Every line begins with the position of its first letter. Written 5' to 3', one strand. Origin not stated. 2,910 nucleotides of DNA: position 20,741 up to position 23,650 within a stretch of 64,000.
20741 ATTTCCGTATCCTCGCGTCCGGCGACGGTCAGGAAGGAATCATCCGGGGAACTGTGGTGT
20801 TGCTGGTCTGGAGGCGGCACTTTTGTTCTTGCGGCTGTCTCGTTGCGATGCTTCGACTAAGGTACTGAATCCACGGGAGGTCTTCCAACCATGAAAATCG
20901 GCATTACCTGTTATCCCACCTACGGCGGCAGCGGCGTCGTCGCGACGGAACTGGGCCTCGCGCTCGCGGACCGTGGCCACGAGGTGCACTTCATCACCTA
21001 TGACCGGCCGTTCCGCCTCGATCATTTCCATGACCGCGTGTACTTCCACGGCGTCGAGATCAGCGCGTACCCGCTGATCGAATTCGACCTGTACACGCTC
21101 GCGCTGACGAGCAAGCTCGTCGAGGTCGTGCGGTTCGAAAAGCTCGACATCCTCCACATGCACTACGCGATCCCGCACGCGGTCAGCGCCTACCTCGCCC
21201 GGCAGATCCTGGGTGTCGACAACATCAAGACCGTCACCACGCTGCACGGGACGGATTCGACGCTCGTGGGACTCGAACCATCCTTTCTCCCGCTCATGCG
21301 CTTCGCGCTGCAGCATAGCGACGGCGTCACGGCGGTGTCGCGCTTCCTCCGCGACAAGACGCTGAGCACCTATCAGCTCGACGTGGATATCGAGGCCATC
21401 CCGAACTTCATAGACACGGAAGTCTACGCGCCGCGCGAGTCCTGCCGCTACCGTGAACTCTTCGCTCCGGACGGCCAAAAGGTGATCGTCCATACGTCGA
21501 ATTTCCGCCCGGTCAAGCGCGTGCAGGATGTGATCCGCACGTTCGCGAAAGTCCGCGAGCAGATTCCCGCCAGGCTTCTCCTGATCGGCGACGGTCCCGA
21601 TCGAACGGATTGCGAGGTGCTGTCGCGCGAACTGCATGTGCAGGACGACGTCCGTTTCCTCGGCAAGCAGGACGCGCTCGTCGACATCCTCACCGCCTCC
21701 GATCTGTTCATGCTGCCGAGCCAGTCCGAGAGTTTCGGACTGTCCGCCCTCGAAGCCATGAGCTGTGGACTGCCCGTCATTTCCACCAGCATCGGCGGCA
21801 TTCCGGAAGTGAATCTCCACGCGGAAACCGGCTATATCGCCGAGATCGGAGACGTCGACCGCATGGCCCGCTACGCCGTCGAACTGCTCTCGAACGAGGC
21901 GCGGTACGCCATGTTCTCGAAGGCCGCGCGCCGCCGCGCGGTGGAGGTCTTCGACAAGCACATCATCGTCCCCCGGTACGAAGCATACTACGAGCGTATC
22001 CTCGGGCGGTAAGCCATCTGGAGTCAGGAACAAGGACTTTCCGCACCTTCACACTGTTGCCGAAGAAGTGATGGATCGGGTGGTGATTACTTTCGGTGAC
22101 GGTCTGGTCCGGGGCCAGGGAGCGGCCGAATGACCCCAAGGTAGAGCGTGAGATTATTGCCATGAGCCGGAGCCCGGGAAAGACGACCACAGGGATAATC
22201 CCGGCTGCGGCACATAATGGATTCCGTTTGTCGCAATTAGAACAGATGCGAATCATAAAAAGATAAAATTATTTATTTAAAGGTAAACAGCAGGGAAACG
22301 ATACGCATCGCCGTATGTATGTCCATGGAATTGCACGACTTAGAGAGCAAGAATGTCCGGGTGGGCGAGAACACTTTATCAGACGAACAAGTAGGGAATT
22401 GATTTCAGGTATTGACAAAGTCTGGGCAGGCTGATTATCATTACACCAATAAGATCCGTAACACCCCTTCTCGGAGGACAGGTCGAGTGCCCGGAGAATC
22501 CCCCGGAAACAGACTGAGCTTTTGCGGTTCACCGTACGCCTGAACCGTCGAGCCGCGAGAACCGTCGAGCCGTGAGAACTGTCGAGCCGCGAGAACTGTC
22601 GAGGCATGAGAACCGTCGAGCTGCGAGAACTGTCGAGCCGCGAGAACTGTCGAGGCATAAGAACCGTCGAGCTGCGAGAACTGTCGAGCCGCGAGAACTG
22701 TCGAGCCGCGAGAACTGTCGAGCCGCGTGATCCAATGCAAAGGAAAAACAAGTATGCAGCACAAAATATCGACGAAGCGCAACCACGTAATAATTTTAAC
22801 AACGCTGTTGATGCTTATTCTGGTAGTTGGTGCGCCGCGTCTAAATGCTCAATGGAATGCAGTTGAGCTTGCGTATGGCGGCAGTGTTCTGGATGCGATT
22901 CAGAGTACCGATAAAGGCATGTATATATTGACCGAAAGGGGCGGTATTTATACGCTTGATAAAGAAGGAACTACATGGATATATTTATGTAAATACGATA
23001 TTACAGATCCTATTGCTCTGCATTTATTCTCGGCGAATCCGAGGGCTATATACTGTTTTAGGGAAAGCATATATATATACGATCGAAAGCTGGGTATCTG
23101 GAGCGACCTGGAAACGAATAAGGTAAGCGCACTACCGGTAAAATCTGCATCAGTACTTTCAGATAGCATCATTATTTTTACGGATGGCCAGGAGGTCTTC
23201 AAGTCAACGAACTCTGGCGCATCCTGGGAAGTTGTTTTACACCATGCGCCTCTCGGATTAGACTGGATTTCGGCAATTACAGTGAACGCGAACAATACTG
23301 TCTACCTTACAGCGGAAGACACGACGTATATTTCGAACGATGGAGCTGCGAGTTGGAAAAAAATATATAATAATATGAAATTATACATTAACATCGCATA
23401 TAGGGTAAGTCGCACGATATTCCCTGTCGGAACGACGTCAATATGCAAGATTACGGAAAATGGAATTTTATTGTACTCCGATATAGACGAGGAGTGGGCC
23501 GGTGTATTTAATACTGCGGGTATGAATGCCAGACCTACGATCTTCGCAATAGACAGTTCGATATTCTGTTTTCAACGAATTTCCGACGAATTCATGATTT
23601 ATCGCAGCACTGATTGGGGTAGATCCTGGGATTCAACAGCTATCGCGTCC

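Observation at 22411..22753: Eleven copies of a 17-bp tandem repeat inside the 5' leader of a surface-protein gene, downstream of a TTGACA-type -35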

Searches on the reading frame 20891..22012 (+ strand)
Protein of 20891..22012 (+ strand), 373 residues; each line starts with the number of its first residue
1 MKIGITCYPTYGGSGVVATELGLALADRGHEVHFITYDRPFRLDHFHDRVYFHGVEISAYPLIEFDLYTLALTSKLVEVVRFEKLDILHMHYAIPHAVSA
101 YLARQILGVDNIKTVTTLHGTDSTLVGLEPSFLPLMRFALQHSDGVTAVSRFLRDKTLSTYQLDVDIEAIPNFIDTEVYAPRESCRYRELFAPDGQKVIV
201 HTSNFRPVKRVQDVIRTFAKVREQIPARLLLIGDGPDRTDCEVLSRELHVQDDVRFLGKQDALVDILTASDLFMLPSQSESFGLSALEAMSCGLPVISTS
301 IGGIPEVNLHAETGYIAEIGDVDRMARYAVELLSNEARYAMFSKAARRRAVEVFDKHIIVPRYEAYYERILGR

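Call 6: search_protein_families(library=pfam, proteins=[window:20891-22012:+], max_evalue=0.01)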
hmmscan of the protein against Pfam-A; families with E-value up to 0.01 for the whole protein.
window:20891-22012:+ (373 aa): 7 families
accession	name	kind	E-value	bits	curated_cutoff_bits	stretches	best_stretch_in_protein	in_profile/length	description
PF00534.26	Glycos_transf_1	-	5.4e-40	137.2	26.4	1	190-349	9-172/172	Glycosyl transferases group 1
PF13692.12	Glyco_trans_1_4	-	1.7e-33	116.3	27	1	197-335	2-142/142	Glycosyl transferases group 1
PF13439.12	Glyco_transf_4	-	1.2e-29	104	28.5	1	11-177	1-169/170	Glycosyltransferase Family 4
PF13579.12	Glyco_trans_4_4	-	5.4e-18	66.3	29.7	1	12-172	1-157/158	Glycosyl transferase 4-like domain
PF13477.12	Glyco_trans_4_2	-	3.3e-12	47.2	23.4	1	23-149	18-138/139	Glycosyl transferase 4-like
PF20706.3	GT4-conflict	-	9.8e-11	41.7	26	1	208-304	211-316/385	Family 4 Glycosyltransferase in conflict systems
PF08323.17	Glyco_transf_5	-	6.1e-05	23.3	22.7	0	7-41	9-45/239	Starch synthase catalytic domain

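Call 13: find_encoding_contigs(protein=window:20891-22012:+, flank=10000, max_places=10)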
Protein window:20891-22012:+ (373 aa): 1 contig read that carries it; 1 place shown.
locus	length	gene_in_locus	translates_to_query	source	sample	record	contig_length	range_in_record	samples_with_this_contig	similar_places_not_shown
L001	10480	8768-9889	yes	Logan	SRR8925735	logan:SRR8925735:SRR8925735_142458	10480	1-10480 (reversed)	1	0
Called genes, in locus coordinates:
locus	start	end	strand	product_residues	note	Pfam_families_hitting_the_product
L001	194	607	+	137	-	-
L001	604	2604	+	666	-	PF00580:UvrD-helicase, PF13245:AAA_19, PF13604:AAA_30 (faint), PF01443:Viral_helicase1 (faint), PF13361:UvrD_C, PF13538:UvrD_C_2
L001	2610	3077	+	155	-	PF00583:Acetyltransf_1, PF13673:Acetyltransf_10, PF13508:Acetyltransf_7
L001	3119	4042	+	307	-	PF10340:Say1_Mug180, PF20434:BD-FAE, PF07859:Abhydrolase_3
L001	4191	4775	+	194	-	PF28474:DUF8412, PF13376:OmdA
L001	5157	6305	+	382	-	-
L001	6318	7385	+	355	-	-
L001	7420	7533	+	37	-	-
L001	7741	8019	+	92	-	-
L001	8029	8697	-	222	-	PF01205:Impact_N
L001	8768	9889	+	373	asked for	PF13439:Glyco_transf_4, PF13477:Glyco_trans_4_2, PF13579:Glyco_trans_4_4, PF20706:GT4-conflict, PF00534:Glycos_transf_1, PF13692:Glyco_trans_1_4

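Call 18: find_related_loci(query=window:20891-22012:+, collection=genome_contigs, flank=10000)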
Query window:20891-22012:+ (373 aa) in genome_contigs; peptide patterns used: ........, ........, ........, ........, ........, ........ (x = any residue, [..] = any of these).
599 stretches matched a pattern (row limit reached: there are more); 584 encode a relative of the query (tblastn E <= 1e-3); the best 80 are kept; 80 distinct loci.
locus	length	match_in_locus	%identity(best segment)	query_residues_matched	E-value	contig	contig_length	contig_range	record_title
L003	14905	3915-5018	89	1-368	0e+0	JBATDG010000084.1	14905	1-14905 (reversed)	MAG: Bacteroidota bacterium isolate MFD10475_ilm_asm_bin42 k127_71704, whole genome shotgun sequence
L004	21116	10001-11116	71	1-372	0e+0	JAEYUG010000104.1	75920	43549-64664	MAG: Bacteroidetes bacterium isolate OH_CBlB_161 k127_1326569, whole genome shotgun sequence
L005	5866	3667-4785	65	1-371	4e-177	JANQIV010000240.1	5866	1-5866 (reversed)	MAG: Melioribacteraceae bacterium isolate PL24a_bin.71 k99_4956310, whole genome shotgun sequence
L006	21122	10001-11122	66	1-373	4e-175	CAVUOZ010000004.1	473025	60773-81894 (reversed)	MAG: uncultured Ignavibacteria bacterium isolate MFD05942.bin.1.56 genome assembly, contig: contig_23101, whole genome s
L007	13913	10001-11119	66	1-371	5e-174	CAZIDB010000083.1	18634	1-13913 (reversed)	MAG TPA_asm: uncultured Melioribacter sp. isolate binchicken_co20_358 genome assembly, contig: NODE_5783_length_18634_co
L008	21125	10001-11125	64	1-373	5e-174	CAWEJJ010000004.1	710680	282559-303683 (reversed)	MAG: uncultured Ignavibacteriaceae bacterium isolate MFD05942.bin.2.261 genome assembly, contig: contig_50183, whole gen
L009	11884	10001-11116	65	1-371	7e-174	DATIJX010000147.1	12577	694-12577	MAG TPA_asm: Ignavibacteriaceae bacterium isolate SMAG_U15702 k141_57926, whole genome shotgun sequence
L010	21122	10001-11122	64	1-373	4e-173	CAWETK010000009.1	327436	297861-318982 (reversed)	MAG: uncultured Ignavibacteria bacterium isolate MFD01721.bin.1.168 genome assembly, contig: contig_29943, whole genome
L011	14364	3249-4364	65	1-371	3e-173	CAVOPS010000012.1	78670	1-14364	MAG: uncultured Ignavibacteriaceae bacterium isolate MFD00032.bin.2.137 genome assembly, contig: contig_25306, whole gen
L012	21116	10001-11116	65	1-371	8e-173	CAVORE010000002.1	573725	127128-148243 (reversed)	MAG: uncultured Ignavibacteriaceae bacterium isolate MFD09964.bin.2.250 genome assembly, contig: contig_1220, whole geno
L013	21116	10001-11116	65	1-371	8e-173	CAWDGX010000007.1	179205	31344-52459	MAG: uncultured Ignavibacteriaceae bacterium isolate MFD03804.bin.2.117 genome assembly, contig: contig_24209, whole gen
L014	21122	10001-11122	64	1-373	6e-172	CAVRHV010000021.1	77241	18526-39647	MAG: uncultured Ignavibacteria bacterium isolate MFD05684.bin.2.86 genome assembly, contig: contig_64468, whole genome s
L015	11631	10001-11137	64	1-372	8e-172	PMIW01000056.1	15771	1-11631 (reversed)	MAG: Ignavibacteriae bacterium isolate fen_1279 73.20120600_E3D.161_contig_187374, whole genome shotgun sequence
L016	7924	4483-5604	67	1-372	5e-172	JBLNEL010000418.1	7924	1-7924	MAG: Bacillota bacterium isolate MAG74 PRJNA889980_bin13_renamed_417, whole genome shotgun sequence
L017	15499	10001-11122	66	1-372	3e-171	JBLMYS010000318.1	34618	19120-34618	MAG: Acidobacteriota bacterium isolate MAG223 PRJNA951521_bin78_renamed_317, whole genome shotgun sequence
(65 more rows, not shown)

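Call 25: search_protein_families(library=ncbifam, proteins=[window:20891-22012:+], max_evalue=0.01)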
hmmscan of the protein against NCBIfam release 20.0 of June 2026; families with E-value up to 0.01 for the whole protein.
window:20891-22012:+ (373 aa): 45 families (the best 25 are shown)
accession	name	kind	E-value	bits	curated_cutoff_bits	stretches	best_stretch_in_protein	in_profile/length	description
TIGR03999.1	thiol_BshA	equivalog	7e-162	538.6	273.7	1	1-371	1-374/375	N-acetyl-alpha-D-glucosaminyl L-malate synthase BshA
TIGR03088.1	stp2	hypoth_equivalog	1.6e-37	129.5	409.05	1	46-371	45-374/374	TIGR03088 family PEP-CTERM/XrtA system glycosyltransferase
NF041876.1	EPS_EpsE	equivalog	2.7e-27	96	400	1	68-357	97-383/389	exopolysaccharide biosynthesis GT4 family glycosyltransferase EpsE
TIGR02149.1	glgA_Coryne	subfamily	1.7e-25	90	302.4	1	10-370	14-390/391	glycogen synthase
NF047684.1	TeichurnBiosyTuaC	equivalog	7.9e-22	77.7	550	1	84-341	108-360/391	teichuronic acid biosynthesis protein TuaC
TIGR03449.1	mycothiol_MshA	equivalog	2.3e-21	76.2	462.5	1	84-352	102-386/406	D-inositol-3-phosphate glycosyltransferase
NF038229.1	Glyco4_Geo_Pelo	equivalog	1.7e-19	70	400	1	77-371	48-337/338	GPMC system family 4 glycosyltransferase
TIGR04047.1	MSMEG_0565_glyc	hypoth_equivalog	1.1e-18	67.5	259.85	1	3-342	2-348/373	MSMEG_0565 family glycosyltransferase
NF053787.1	GlcN_PG_synth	equivalog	2.2e-18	66.2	480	1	141-371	142-360/361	N-acetylglucosaminyl phosphatidylglycerol synthase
TIGR04063.1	stp3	hypoth_equivalog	6.6e-18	64.8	442.05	1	71-371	79-396/397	TIGR04063 family PEP-CTERM/XrtA system glycosyltransferase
NF038011.1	PelF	equivalog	3.4e-17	62.7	100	1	140-367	255-489/489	GT4 family glycosyltransferase PelF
NF038255.1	exopoly_VpsD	equivalog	8.7e-16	57.7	300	1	75-371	92-380/381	VpsD family glycosyltransferase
TIGR04157.1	glyco_rSAM_CFB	subfamily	1.3e-15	57.3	400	1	140-352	167-391/406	TIGR04157 family glycosyltransferase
NF007396.0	PRK09922.1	equivalog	3.8e-15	55.6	385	1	205-339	193-330/361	lipopolysaccharide 1,6-galactosyltransferase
NF047880.1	glyco_SdgA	exception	1.9e-14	53.1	800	1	197-362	316-482/488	serine-aspartate repeat adhesin O-glycosyltransferase SdgA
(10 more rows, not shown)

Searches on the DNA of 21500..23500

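Call 33: search_rna_families(source=window, start=21500, end=23500, threshold=evalue, max_evalue=1)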
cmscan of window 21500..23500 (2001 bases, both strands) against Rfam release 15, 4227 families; matches with E-value up to 1: 0.
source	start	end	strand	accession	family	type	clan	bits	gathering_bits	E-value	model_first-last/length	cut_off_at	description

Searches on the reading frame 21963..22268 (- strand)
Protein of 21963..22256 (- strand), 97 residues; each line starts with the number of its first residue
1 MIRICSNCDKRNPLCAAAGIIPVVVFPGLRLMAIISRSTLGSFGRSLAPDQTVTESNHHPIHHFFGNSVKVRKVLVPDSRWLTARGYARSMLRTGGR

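Call 25: search_protein_families(library=ncbifam, proteins=[window:21963-22256:-], max_evalue=0.01)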
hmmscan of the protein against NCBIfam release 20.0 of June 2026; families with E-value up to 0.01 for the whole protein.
window:21963-22256:- (97 aa): 0 families

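Call 51: search_protein_families(library=pfam, proteins=[window:22014-22268:-], max_evalue=1)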
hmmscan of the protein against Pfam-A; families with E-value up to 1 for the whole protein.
seq(85 aa): 0 families

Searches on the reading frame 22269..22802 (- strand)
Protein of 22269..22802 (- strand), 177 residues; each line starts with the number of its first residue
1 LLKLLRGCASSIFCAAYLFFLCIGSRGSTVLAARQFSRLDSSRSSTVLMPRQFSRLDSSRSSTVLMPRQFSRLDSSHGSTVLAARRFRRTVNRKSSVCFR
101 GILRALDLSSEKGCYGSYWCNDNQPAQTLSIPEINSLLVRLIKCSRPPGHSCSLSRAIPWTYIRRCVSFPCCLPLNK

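Call 25: search_protein_families(library=ncbifam, proteins=[window:22269-22802:-], max_evalue=0.01)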
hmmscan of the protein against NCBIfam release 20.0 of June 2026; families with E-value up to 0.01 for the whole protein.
window:22269-22802:- (177 aa): 0 families

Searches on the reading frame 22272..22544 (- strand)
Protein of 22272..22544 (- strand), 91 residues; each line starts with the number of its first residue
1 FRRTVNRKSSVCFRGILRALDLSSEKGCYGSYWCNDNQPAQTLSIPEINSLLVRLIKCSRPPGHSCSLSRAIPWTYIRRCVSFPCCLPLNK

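Call 51: search_protein_families(library=pfam, proteins=[window:22272-22544:-], max_evalue=1)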
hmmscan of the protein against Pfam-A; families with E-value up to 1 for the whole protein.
seq(91 aa): 0 families
